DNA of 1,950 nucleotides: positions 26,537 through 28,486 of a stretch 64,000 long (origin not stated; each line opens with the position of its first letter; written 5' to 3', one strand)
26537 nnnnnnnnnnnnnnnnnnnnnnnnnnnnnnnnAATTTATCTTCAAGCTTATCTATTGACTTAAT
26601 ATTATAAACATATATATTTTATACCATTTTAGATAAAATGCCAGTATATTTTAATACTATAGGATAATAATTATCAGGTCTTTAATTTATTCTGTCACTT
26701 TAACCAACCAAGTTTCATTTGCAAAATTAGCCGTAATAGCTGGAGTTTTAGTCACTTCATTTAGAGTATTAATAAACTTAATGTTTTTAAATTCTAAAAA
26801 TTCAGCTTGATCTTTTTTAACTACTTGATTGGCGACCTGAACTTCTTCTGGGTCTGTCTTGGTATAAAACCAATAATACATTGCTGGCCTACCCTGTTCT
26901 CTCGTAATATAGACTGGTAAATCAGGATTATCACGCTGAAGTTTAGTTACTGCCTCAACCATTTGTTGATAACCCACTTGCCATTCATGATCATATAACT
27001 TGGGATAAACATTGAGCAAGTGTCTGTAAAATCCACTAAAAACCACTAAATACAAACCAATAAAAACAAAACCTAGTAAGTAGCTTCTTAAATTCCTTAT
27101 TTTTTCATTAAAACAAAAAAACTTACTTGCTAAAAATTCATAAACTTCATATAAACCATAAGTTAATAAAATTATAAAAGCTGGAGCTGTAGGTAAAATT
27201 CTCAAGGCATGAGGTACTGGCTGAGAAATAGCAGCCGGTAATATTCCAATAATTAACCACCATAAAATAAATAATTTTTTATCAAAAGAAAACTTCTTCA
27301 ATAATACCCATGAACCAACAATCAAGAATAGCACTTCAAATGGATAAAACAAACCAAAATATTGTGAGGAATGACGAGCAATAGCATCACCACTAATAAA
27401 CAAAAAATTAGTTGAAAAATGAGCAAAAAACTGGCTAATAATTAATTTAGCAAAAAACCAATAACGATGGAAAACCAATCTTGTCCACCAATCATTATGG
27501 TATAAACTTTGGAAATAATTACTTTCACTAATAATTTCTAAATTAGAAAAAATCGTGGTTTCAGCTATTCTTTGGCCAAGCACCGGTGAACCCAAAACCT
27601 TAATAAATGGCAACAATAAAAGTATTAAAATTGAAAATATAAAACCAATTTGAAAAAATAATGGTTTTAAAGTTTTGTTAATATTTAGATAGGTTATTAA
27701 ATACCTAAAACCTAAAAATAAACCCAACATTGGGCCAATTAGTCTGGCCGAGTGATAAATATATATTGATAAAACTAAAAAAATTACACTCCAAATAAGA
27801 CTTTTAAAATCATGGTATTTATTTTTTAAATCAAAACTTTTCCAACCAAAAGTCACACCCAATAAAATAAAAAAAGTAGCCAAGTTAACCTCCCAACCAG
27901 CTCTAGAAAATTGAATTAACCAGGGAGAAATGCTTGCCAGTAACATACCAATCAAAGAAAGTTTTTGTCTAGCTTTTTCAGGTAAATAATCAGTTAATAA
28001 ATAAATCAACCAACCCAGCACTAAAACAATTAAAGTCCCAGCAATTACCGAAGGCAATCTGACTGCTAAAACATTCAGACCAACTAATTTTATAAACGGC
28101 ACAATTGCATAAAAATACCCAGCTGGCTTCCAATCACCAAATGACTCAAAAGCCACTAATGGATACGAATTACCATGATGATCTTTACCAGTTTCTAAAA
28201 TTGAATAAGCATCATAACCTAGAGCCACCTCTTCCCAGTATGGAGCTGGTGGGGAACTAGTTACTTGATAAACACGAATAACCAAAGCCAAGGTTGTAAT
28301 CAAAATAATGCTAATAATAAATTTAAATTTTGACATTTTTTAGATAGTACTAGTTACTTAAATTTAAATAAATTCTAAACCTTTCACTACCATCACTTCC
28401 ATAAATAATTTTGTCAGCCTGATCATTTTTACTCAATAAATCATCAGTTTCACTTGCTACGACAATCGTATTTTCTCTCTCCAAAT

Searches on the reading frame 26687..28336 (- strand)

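Call 69: search_protein_families(library=pfam, max_evalue=0.01, proteins=[window:26687-28336:-])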
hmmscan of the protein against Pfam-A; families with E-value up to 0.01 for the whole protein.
window:26687-28336:- (549 aa): 0 families

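Call 79: search_protein_families(library=pfam, max_evalue=1, proteins=[window:26687-28336:-])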
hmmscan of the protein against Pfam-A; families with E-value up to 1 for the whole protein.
window:26687-28336:- (549 aa): 1 family
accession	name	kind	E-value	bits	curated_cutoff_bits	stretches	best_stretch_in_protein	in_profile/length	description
PF05047.22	L51_S25_CI-B8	-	0.069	13.6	26.6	1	465-484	11-31/52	Mitochondrial ribosomal protein L51 / S25 / CI-B8 domain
